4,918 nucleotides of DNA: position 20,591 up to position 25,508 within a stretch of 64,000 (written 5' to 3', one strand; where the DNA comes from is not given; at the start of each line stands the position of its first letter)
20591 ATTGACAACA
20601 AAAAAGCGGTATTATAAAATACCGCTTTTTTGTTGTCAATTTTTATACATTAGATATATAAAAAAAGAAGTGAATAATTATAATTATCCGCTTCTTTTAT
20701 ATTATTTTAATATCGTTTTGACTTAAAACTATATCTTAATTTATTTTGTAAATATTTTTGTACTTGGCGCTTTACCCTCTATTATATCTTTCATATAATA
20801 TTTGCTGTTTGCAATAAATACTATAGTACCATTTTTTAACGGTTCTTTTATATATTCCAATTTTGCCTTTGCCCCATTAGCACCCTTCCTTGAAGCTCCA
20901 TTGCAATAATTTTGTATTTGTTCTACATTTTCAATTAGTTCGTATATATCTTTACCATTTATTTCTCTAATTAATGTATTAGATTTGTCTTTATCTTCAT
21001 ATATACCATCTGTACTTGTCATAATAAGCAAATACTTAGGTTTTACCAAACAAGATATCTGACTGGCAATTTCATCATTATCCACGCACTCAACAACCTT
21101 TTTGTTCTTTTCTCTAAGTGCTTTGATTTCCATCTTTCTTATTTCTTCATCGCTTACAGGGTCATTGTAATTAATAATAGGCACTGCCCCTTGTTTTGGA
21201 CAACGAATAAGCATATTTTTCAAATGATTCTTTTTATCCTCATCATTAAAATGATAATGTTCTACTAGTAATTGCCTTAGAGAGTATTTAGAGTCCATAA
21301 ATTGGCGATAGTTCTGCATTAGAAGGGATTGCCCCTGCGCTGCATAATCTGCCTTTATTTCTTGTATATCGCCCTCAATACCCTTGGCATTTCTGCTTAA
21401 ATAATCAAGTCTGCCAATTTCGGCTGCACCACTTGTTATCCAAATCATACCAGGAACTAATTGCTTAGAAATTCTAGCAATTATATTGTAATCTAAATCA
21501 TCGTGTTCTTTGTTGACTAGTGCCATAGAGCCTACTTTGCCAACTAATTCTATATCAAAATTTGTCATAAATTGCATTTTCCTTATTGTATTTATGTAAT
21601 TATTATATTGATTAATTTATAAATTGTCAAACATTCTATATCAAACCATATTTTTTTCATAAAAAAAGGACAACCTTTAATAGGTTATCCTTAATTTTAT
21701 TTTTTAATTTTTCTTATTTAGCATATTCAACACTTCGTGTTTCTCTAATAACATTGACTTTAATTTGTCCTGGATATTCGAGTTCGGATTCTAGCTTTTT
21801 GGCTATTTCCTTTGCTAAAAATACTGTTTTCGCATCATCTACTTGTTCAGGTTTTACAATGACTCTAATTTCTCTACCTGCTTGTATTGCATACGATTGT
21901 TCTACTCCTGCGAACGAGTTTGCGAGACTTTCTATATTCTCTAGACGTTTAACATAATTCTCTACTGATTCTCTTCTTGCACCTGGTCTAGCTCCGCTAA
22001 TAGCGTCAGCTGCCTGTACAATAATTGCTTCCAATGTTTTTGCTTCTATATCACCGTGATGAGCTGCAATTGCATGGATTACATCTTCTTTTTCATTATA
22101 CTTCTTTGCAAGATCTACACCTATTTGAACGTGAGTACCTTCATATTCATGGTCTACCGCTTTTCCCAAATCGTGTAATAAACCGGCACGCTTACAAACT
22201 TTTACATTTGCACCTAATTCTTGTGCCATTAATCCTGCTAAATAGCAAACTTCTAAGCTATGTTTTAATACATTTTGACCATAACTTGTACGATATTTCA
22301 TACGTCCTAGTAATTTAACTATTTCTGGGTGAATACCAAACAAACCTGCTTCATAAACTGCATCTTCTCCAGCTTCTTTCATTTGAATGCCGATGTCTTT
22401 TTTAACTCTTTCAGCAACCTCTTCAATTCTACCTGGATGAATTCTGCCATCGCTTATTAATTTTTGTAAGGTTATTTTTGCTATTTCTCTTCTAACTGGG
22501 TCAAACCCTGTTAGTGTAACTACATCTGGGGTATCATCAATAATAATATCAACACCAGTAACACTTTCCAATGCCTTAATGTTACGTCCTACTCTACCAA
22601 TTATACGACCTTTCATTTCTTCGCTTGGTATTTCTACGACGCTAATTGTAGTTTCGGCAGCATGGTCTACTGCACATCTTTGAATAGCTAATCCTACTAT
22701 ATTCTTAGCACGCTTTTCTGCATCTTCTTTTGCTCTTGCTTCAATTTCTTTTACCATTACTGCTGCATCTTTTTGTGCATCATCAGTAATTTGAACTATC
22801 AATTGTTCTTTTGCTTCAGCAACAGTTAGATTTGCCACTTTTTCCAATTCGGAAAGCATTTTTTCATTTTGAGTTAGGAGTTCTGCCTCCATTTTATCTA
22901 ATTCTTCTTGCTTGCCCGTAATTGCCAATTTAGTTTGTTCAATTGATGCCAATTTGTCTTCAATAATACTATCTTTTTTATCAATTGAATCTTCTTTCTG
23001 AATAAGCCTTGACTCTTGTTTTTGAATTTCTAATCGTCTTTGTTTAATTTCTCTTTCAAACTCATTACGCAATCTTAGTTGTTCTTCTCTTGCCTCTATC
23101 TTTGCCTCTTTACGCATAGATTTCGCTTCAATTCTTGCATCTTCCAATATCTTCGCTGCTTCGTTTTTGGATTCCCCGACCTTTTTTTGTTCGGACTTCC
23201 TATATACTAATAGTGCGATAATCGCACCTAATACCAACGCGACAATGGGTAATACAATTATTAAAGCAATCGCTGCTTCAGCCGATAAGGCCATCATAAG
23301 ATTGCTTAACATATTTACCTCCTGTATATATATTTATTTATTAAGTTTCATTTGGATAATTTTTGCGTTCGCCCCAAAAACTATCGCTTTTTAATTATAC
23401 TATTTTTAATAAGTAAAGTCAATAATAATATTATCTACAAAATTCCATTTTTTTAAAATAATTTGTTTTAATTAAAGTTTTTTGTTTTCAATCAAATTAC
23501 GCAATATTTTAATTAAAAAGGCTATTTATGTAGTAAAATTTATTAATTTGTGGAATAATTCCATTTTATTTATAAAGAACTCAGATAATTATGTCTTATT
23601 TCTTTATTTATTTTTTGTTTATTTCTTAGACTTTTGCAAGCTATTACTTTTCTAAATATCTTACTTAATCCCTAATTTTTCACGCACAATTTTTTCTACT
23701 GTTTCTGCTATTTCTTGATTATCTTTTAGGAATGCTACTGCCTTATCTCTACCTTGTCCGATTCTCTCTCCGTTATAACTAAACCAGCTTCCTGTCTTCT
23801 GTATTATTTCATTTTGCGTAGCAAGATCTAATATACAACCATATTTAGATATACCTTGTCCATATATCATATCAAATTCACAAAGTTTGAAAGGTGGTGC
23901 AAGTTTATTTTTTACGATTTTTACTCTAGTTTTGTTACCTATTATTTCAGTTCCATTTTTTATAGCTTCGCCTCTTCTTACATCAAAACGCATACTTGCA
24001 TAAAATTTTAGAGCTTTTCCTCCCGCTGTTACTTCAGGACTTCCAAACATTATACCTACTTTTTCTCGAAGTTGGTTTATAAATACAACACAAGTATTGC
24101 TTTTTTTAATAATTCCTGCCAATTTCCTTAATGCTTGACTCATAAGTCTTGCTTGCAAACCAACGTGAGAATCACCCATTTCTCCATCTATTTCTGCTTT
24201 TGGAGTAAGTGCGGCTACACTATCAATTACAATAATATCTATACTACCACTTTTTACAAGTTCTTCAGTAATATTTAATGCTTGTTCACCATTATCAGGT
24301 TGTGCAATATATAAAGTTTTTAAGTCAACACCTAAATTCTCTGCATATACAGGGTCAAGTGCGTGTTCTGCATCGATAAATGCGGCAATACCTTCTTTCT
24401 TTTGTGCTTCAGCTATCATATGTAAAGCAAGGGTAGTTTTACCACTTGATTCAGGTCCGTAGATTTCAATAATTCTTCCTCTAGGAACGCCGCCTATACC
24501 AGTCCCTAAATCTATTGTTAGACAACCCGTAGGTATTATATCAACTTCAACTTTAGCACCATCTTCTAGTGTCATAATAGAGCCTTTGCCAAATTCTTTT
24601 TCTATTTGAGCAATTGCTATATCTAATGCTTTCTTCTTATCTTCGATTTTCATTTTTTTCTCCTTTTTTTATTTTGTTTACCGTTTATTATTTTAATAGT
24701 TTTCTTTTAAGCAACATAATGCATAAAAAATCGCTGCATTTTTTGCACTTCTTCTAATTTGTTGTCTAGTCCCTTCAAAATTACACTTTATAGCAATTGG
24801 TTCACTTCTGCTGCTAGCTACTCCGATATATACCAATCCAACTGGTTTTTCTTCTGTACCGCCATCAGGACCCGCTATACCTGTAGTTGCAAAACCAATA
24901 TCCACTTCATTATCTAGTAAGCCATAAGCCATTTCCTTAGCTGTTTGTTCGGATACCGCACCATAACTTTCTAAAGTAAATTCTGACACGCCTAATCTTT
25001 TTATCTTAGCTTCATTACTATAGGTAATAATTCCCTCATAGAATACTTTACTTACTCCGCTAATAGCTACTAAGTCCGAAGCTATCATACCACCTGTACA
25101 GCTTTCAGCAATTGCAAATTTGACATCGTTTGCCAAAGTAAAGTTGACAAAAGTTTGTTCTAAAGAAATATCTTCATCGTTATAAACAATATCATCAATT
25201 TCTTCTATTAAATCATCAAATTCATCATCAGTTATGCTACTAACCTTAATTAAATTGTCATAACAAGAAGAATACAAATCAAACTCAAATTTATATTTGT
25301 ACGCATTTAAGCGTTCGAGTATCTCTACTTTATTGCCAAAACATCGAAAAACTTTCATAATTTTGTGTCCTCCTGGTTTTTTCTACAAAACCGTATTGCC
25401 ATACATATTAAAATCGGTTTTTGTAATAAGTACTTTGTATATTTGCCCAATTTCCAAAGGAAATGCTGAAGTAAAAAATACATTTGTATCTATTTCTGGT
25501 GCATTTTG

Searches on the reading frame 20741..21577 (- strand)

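Call 51: search_protein_families(library=pfam, proteins=[window:20741-21577:-], max_evalue=0.0001)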
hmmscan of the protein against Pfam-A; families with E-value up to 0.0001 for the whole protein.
window:20741-21577:- (278 aa): 1 family
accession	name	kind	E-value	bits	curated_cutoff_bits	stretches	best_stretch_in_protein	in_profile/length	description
PF00696.33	AA_kinase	-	9.9e-16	58.6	24.9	1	13-257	5-234/234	Amino acid kinase family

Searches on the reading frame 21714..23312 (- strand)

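Call 51: search_protein_families(library=pfam, proteins=[window:21714-23312:-], max_evalue=0.0001)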
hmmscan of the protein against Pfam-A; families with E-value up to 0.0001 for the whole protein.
window:21714-23312:- (532 aa): 3 families
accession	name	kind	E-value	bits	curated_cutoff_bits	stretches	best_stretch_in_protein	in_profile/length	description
PF12072.13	RNase_Y_N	-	3.2e-52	177.3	32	1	18-217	2-201/201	RNase Y N-terminal region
PF01966.28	HD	-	4e-21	75.9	22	1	348-439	1-114/116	HD domain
PF00013.35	KH_1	-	2e-09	37.5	21.5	1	226-283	4-65/66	KH domain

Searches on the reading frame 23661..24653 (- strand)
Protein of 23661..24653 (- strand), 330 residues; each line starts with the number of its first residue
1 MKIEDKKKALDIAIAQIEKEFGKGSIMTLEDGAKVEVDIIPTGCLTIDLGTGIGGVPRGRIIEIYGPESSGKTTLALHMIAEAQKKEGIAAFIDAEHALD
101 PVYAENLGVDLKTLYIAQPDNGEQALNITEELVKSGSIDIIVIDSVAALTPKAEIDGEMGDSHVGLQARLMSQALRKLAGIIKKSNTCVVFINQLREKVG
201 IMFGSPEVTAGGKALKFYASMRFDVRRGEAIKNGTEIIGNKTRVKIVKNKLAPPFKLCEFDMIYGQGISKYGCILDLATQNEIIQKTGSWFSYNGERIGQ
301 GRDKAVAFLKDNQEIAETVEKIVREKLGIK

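Call 51: search_protein_families(library=pfam, proteins=[window:23661-24653:-], max_evalue=0.0001)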
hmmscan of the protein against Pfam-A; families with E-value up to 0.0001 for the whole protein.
window:23661-24653:- (330 aa): 6 families
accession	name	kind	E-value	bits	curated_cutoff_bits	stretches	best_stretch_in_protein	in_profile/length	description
PF00154.27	RecA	-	1.4e-134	447.9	27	1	8-269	1-262/262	recA bacterial DNA recombination protein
PF21096.2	RecA_C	-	3.4e-25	88.4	27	1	272-328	1-57/57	RecA C-terminal domain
PF08423.17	Rad51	-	6.7e-08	32.5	22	1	39-230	7-214/244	Rad51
PF06745.19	ATPase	-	1.2e-06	28.6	26.6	1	41-115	2-78/231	KaiC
PF01637.24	ATPase_2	-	1.9e-05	25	33.2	1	60-107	21-68/225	ATPase domain predominantly from Archaea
PF13479.12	AAA_24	-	3.2e-05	24.3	27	1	62-151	5-78/195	AAA domain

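Call 80: find_homologous_proteins(query=window:23661-24653:-, max_evalue=1e-80)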
Query window:23661-24653:- (330 aa): 8000 proteins with E <= 1e-80 among 8000 candidates; the best 120 are listed.
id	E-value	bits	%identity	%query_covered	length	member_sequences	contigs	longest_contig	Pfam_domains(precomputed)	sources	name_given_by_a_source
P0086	3.7e-210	715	100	100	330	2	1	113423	PF06745.20,PF08423.18,PF00154.28,PF21096.3,PF01637.25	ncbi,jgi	ncbi:MAG: recombinase RecA [Clostridia bacterium]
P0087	1.4e-193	660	-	-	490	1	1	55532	PF13173.13,PF06745.20,PF03796.22,PF08423.18,PF13401.13,PF00154.28,PF01637.25,PF27531.1,PF13191.13,PF13479.13,PF00005.34,PF14516.13,PF21096.3,PF13481.13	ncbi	-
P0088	8.0e-189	645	-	-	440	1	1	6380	PF06745.20,PF13479.13,PF00005.34,PF08423.18,PF13401.13,PF00154.28,PF21096.3,PF01637.25,PF27531.1,PF13481.13,PF13191.13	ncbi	-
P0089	9.1e-183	625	86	99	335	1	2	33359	PF06745.20,PF08423.18,PF00154.28,PF21096.3,PF01637.25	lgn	-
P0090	1.3e-182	624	85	100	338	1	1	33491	PF06745.20,PF08423.18,PF00154.28,PF21096.3,PF27531.1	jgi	jgi:recombination protein RecA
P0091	1.8e-182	624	-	-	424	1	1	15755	PF13173.13,PF06745.20,PF03796.22,PF08423.18,PF00004.36,PF13401.13,PF00154.28,PF01637.25,PF27531.1,PF13191.13,PF13479.13,PF00005.34,PF14516.13,PF21096.3,PF13481.13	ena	-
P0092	2.9e-181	620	83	100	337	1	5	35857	PF06745.20,PF08423.18,PF00154.28,PF21096.3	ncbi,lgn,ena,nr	ncbi:MAG TPA: recombinase RecA [Clostridia bacterium]|nr:recombinase RecA [Clostridia bacterium]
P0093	3.7e-176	603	83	99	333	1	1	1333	PF06745.20,PF08423.18,PF00154.28,PF21096.3,PF01637.25,PF27531.1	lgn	-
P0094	5.8e-176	602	82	100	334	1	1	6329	PF06745.20,PF08423.18,PF00154.28,PF21096.3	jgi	jgi:recombination protein RecA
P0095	1.6e-175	601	80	100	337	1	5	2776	PF06745.20,PF08423.18,PF00154.28,PF21096.3,PF01637.25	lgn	-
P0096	5.1e-175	599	80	100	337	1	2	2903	PF06745.20,PF08423.18,PF00154.28,PF21096.3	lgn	-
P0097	6.8e-175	599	80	100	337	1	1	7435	PF06745.20,PF08423.18,PF00154.28,PF21096.3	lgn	-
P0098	9.5e-175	598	82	100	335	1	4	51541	PF06745.20,PF08423.18,PF00154.28,PF21096.3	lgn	-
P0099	1.1e-174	598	81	100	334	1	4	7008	PF06745.20,PF08423.18,PF00154.28,PF21096.3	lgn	-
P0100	3.6e-174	597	81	100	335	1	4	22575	PF06745.20,PF08423.18,PF00154.28,PF21096.3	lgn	-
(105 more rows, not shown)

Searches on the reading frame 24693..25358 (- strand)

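Call 51: search_protein_families(library=pfam, proteins=[window:24693-25358:-], max_evalue=0.0001)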
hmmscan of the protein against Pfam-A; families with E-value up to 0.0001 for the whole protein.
window:24693-25358:- (221 aa): 1 family
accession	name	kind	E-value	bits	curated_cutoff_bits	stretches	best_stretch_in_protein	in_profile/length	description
PF02464.23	CinA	-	4.6e-48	163.2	23.5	1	66-211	4-149/155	Competence-damaged protein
